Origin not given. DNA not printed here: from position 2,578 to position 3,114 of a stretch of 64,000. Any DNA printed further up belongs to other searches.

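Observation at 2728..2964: Bacterial histone-fold singlet gene 1 nt downstream of larC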

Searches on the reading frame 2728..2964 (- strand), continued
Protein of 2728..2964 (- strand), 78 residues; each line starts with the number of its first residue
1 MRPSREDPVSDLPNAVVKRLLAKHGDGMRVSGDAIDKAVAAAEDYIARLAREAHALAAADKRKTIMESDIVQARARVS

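Call 27: search_protein_representatives(alignment_id=A2)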
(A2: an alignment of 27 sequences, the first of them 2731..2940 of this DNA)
Query: 27 sequences, 70 profile positions. Proteins with E-value up to 0.001 (for the whole library): 214; up to 1e-10: 39; up to 1e-30: 1. The best 150 are listed.
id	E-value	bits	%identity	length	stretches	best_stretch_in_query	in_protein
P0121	7.0e-33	128.3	-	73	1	1-69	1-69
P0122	2.2e-25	104.3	-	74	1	1-68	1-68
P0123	3.4e-25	103.7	-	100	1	1-69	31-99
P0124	1.1e-24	102.1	-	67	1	1-51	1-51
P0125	1.0e-22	95.8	-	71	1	1-69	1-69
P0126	2.2e-22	94.7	-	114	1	1-48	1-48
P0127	6.8e-22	93.1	-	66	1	1-49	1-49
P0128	1.1e-21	92.5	-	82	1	20-69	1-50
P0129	1.5e-21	92.0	-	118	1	1-47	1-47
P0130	2.8e-20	88.0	-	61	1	24-69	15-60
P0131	1.3e-19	85.8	-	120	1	1-52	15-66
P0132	2.4e-19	85.0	-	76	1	1-69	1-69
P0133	4.6e-19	84.0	-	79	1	1-48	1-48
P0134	2.0e-18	82.1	-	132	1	1-48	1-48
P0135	4.4e-18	80.9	-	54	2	29-70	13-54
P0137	5.6e-17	77.4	-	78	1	1-69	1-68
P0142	1.4e-14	69.7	-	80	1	1-69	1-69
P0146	5.7e-14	67.8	-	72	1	1-67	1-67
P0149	3.2e-13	65.3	-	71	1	1-67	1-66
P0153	3.4e-12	62.1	-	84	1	1-69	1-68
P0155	3.8e-12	61.9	-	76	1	1-69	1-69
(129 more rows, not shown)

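Call 30: find_encoding_contigs(protein=P0137, flank=6000, max_places=3)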
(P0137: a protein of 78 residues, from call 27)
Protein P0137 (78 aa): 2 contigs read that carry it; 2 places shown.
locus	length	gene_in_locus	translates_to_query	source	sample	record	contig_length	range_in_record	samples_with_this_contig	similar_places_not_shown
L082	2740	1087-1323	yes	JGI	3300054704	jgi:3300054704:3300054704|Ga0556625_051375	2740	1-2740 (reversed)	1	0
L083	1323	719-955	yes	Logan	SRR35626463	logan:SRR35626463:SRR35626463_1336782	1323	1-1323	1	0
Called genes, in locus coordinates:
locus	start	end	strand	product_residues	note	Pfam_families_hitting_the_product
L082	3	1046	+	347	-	?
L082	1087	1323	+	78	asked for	PF00125:Histone, PF00808:CBFD_NFYB_HMF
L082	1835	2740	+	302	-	?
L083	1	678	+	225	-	?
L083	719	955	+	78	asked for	PF00125:Histone, PF00808:CBFD_NFYB_HMF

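Call 31: find_encoding_contigs(protein=P0142, flank=6000, max_places=3)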
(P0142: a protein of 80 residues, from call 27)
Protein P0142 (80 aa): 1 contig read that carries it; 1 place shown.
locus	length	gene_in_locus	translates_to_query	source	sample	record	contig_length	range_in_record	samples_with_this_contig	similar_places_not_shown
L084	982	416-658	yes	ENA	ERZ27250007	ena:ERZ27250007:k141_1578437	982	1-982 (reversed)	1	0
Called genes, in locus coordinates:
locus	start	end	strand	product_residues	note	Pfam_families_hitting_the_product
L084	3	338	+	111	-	?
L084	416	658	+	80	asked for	PF00808:CBFD_NFYB_HMF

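Call 32: predict_structure(alignment_id=A2)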
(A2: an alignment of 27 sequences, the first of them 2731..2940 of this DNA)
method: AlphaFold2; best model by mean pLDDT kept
length: 70 residues; sequences in the alignment: 27
mean_pLDDT: 85.2   pTM: 0.65
mean pLDDT of the five models: 85.2, 82.8, 75.3, 70.7, 69.8
residues with pLDDT >= 90: 32; 70-90: 32; 50-70: 5; < 50: 1
segments of 3 or more residues with pLDDT < 50: none
pLDDT, mean of each block of 10 residues (from residue 1): 66 79 80 90 95 94 92
secondary structure, 60 per line:
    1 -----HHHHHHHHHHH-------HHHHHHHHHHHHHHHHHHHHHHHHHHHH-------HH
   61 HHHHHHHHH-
elements in order: H6-16 H24-51 H59-69
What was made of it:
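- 2893..2925 (-): alpha1 (residues 6-16), carrying K10 and R11. AF2 secondary structure (call 32).
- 2788..2871 (-): alpha2 (residues 24-51), 28 residues, full length. AF2 model (call 32).
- On Histone fold (Pfam PF00808 CBFD_NFYB_HMF / PF00125 Histone): AF2 gives helices at 6-16, 24-51 and 59-69, pLDDT 85.2 (call 32).
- On Archaeal nucleosomal (HMf-type) histones: alpha2 is 28 aa and alpha3 is 11 aa (call 32).
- On Bacterial alpha3-truncated histones (HBb 'bacterial dimer'; FtF such as HLp): alpha3 spans residues 59-69 with pLDDT above 90 (call 32).
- The AF2 model has pLDDT 85.2 with helices at 6-16, 24-51 and 59-69 (call 32). alpha2 (28 aa) and alpha3 (11 aa) are full length (call 32).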

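Call 37: fold_search(model_id=the predicted structure, library=pdb)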
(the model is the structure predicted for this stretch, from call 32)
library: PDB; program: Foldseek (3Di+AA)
matches with E <= 10: 1638; with E <= 0.001: 0
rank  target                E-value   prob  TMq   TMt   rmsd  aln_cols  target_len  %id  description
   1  9qv6_A                7.7e-03  1.00  0.83  0.82   1.0        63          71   36  Asgard HHoB hypernucleosome in the closed state (released 2025-10-29)
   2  9qv5_A                8.2e-03  1.00  0.85  0.87   1.0        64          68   36  Asgard Archaeal HHoB nucleosome in the closed conformation (released 2025-10-29)
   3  3vh5_W                9.3e-03  1.00  0.79  0.75   2.2        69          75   20  Crystal structure of the chicken CENP-T histone fold/CENP-W/CENP-S/CENP-X heterotetrameric complex, crystal form I (released 2012-03-07)
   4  3b0d_C                1.2e-02  1.00  0.82  0.77   1.9        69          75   20  Crystal structure of the chicken CENP-T histone fold/CENP-W complex, crystal form II (released 2012-03-07)
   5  7cvq_G                1.3e-02  1.00  0.87  0.72   1.4        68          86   28  crystal structure of Arabidopsis CO CCT domain in complex with NF-YB2/YC3 and FT CORE1 DNA (released 2021-06-16)
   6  6y39_B                1.4e-02  1.00  0.86  0.68   1.6        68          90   24  HapE-P88L mutant CCAAT-binding complex from Aspergillus nidulans with cycA DNA (released 2020-05-27)
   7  7c9p_A                1.4e-02  1.00  0.88  0.70   1.4        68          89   25  Crystal structure of rice histone-fold dimer GHD8/OsNF-YC2 (released 2020-09-09)
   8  9gd1_L                1.4e-02  1.00  0.73  0.64   1.6        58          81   29  Structure of Chd1 bound to a hexasome-nucleosome complex with a dyad-to-dyad distance of 103 bp. (released 2024-09-18)
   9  7cvq_B                1.5e-02  1.00  0.87  0.73   1.4        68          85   28  crystal structure of Arabidopsis CO CCT domain in complex with NF-YB2/YC3 and FT CORE1 DNA (released 2021-06-16)
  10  3b0c_W                1.5e-02  1.00  0.81  0.78   1.6        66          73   21  Crystal structure of the chicken CENP-T histone fold/CENP-W complex, crystal form I (released 2012-03-07)
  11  7x57_F                1.5e-02  1.00  0.76  0.74   1.6        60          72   28  Cryo-EM structure of human subnucleosome (closed form) (released 2022-11-16)
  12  8oo7_N                1.6e-02  1.00  0.76  0.72   2.0        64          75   28  CryoEM Structure INO80core Hexasome complex composite model state1 (released 2023-07-26)
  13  7c9o_B                1.7e-02  1.00  0.88  0.74   1.3        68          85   25  Crystal structure of DNA-bound CCT/NF-YB/YC complex (HD1CCT/GHD8/OsNF-YC2) (released 2020-09-09)
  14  4awl_C                1.7e-02  1.00  0.83  0.74   1.8        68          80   26  The NF-Y transcription factor is structurally and functionally a sequence specific histone (released 2013-01-30)
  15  2rvq_MODEL_1_D        1.7e-02  1.00  0.72  0.42   1.9        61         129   28  Solution structure of the isolated histone H2A-H2B heterodimer (released 2016-05-25)
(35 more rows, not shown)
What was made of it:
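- On Histone fold (Pfam PF00808 CBFD_NFYB_HMF / PF00125 Histone): The listed top 50 Foldseek matches are all histone-fold chains, each with probability 1.00 (call 37).
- The top Foldseek hits are Asgard HHoB 9qv5/9qv6 (TM 0.83-0.87, rmsd 1.0 Å, 36% identity), and the listed top 50 are all histone-fold chains (call 37). The closest solved structures are hypernucleosome-forming Asgard HHoB (call 37). Foldseek ranks CENP-W and NF-Y chains almost as high as histones (call 37).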

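Call 46: search_protein_families(library=pfam, proteins=[L082:3-1046:+, L082:1835-2740:+, L083:1-678:+, L084:3-338:+, L036:5130-5936:+, L072:4932-5906:+], max_evalue=0.001)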
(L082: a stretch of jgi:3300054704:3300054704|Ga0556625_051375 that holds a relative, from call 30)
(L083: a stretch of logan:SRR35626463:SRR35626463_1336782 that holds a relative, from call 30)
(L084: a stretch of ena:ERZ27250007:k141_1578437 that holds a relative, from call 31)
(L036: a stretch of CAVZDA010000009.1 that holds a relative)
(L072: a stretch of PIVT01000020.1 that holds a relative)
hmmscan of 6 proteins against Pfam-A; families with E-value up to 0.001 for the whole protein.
L082:3-1046:+ (347 aa): 3 families
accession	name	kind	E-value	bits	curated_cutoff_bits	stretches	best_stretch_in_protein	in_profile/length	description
PF00072.30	Response_reg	-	9.1e-27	93.9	30.2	1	12-125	1-111/111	Response regulator receiver domain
PF00211.25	Guanylate_cyc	-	5e-16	59.3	21.9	1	171-337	7-175/183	Adenylate and Guanylate cyclase catalytic domain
PF00990.26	GGDEF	-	0.00031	21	23.8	1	160-270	20-132/161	Diguanylate cyclase, GGDEF domain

L082:1835-2740:+ (302 aa): 2 families
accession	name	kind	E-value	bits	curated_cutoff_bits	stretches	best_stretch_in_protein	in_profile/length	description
PF01207.24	Dus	-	1.4e-76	258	20.4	1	20-298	2-289/311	Dihydrouridine synthase (Dus)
PF00977.27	His_biosynth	-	0.00025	21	23.6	1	149-232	139-221/228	Histidine biosynthesis protein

L083:1-678:+ (225 aa): 2 families
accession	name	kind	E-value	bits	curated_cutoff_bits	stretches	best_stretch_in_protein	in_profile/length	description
PF00211.25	Guanylate_cyc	-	1.6e-16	60.9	21.9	1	49-215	7-175/183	Adenylate and Guanylate cyclase catalytic domain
PF00990.26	GGDEF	-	0.00013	22.2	23.8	1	38-148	20-132/161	Diguanylate cyclase, GGDEF domain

L084:3-338:+ (111 aa): 3 families
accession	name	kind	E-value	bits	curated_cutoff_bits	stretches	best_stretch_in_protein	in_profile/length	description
PF13180.12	PDZ_2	-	1.9e-13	50.9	27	1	35-104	11-80/80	PDZ domain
PF17820.7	PDZ_6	-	2.2e-13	50.2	27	1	39-93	1-54/54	PDZ domain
PF00595.29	PDZ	-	1.4e-08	35.4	23.2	1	15-91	10-80/81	PDZ domain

L036:5130-5936:+ (268 aa): 4 families
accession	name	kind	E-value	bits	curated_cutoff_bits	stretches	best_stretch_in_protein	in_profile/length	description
PF12146.15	Hydrolase_4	-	1.2e-16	61.2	27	1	19-233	3-235/239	Serine aminopeptidase, S33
PF12697.13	Abhydrolase_6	-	7.7e-09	37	26.3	1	23-234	1-208/217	Alpha/beta hydrolase family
PF00561.26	Abhydrolase_1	-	1.4e-08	35.2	25.8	1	22-168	2-144/245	alpha/beta hydrolase fold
PF20408.4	Abhydrolase_11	-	0.00012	22.3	27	1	74-124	60-110/193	Alpha/beta hydrolase domain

L072:4932-5906:+ (324 aa): 2 families
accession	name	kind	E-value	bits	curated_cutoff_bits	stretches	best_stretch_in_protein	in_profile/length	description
PF00586.29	AIRS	-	8.9e-26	90.9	24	1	43-155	1-111/112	AIR synthase related protein, N-terminal domain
PF02769.27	AIRS_C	-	5.6e-10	40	23.1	1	168-313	1-151/156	AIR synthase related protein, C-terminal domain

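Call 50: list_cluster_members(proteins=[P0121, P0122, P0125, P0132, P0137, P0142, P0146, P0149, P0153, P0155])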
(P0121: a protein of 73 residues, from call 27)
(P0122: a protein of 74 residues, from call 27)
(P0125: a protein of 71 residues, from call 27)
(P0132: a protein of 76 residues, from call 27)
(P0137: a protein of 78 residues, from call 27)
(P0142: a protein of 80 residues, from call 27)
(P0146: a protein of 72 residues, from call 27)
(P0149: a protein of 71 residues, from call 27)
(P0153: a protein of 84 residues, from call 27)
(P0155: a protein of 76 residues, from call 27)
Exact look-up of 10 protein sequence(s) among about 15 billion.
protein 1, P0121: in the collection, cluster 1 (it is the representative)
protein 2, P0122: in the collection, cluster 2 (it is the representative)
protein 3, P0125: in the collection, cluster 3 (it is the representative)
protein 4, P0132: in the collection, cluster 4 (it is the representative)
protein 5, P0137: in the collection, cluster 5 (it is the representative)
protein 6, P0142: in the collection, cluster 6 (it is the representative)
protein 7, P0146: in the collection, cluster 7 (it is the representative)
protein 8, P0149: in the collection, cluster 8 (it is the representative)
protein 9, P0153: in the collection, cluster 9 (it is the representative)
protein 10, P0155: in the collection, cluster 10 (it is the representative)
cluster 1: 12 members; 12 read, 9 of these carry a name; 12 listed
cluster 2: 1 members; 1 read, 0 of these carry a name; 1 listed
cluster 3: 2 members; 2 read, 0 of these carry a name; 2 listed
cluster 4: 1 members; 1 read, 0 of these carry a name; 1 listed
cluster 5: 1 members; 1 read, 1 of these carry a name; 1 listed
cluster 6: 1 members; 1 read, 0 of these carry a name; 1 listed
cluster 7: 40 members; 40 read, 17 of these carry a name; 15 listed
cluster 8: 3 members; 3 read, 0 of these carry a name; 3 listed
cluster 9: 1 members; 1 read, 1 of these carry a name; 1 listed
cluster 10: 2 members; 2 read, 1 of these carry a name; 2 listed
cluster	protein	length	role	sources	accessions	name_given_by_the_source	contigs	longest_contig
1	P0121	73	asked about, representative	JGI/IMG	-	-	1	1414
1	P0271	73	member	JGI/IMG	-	histone H3/H4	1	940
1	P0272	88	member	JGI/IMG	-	histone H3/H4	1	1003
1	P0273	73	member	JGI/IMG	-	histone H3/H4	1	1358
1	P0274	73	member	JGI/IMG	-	histone H3/H4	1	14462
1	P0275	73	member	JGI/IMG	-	histone H3/H4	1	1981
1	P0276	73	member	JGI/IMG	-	histone H3/H4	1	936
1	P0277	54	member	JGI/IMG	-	histone H3/H4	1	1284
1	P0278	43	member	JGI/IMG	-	histone H3/H4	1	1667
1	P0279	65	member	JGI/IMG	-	histone H3/H4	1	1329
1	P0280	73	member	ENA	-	-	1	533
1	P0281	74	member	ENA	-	-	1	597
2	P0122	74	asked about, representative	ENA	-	-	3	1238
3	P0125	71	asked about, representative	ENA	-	-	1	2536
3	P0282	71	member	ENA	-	-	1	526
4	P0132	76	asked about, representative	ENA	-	-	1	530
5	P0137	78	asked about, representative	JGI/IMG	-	histone H3/H4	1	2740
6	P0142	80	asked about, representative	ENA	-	-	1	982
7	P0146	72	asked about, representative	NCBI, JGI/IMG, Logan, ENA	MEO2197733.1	MAG: histone-like protein [bacterium]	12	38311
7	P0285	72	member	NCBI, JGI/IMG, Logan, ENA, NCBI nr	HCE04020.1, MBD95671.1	MAG TPA: histone [Acidobacteria bacterium] | histone [Acidobacteriota bacterium]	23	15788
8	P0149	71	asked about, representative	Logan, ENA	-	-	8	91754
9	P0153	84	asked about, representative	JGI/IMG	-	histone H3/H4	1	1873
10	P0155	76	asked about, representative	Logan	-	-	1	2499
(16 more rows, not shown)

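Call 51: list_cluster_members(proteins=[P0049, P0063, P0093, P0097, P0113, P0011, P0060, P0066, P0109, P0285])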
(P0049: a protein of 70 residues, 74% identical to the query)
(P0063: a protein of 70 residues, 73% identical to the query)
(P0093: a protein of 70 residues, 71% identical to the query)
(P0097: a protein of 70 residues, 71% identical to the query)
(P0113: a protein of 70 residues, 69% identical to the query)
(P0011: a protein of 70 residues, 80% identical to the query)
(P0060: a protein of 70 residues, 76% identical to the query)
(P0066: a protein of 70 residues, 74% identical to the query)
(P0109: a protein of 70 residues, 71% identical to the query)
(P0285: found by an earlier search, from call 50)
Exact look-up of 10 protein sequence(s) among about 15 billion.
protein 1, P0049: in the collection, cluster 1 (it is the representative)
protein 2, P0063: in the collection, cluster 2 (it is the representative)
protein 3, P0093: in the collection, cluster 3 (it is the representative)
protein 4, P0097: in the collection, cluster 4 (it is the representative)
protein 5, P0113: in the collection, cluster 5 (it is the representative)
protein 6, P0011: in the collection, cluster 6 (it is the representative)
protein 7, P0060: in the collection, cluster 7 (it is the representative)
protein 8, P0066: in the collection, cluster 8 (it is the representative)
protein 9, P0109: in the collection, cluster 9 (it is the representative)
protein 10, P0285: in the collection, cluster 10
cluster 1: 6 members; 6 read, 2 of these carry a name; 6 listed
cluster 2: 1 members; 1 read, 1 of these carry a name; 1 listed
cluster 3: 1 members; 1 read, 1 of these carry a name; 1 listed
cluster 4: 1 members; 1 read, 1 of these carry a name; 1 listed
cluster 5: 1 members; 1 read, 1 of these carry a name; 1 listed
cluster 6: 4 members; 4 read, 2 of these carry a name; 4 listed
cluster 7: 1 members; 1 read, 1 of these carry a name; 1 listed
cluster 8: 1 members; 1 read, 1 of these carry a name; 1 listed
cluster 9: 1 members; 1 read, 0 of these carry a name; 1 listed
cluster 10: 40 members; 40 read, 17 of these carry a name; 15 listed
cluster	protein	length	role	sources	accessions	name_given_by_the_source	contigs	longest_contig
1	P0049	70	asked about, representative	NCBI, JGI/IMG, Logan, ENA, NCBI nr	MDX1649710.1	MAG: histone-like protein [Myxococcota bacterium] | histone H3/H4 | histone-like protein [Myxococcota bacterium]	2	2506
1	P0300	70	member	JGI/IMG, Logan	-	histone H3/H4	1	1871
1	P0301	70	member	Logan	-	-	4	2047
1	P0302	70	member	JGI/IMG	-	-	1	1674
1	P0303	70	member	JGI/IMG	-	-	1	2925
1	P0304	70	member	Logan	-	-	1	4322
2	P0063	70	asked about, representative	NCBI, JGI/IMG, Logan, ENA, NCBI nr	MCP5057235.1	MAG: hypothetical protein GY937_10975 [bacterium] | histone H3/H4 | hypothetical protein [bacterium]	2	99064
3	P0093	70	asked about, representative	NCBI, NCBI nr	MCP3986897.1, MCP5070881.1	MAG: hypothetical protein GY723_21125 [bacterium] | hypothetical protein [bacterium]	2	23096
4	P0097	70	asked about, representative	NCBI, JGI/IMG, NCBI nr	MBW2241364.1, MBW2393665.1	MAG: NFYB/HAP3 family transcription factor subunit [Deltaproteobacteria bacterium] | NFYB/HAP3 family transcription factor subunit [Deltaproteobacteria bacterium]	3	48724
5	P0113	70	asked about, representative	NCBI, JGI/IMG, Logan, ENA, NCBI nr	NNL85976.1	MAG: hypothetical protein HKP27_10005 [Myxococcales bacterium] | histone H3/H4 | hypothetical protein [Myxococcales bacterium]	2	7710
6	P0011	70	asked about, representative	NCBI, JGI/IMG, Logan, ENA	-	histone H3/H4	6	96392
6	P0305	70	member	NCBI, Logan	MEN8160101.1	MAG: histone-like protein [Myxococcota bacterium]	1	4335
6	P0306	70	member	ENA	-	-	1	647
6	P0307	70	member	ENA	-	-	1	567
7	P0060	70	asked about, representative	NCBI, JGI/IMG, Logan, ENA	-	histone H3/H4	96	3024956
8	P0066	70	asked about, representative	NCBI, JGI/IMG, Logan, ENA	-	histone H3/H4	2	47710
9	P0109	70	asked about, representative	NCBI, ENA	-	-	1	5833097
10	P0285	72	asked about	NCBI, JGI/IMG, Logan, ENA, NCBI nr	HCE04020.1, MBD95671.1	MAG TPA: histone [Acidobacteria bacterium] | histone [Acidobacteriota bacterium]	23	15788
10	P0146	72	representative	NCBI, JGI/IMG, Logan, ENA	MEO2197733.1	MAG: histone-like protein [bacterium]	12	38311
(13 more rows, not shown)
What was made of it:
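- GenBank names some members 'NFYB/HAP3 family transcription factor subunit' (calls 50, 51).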
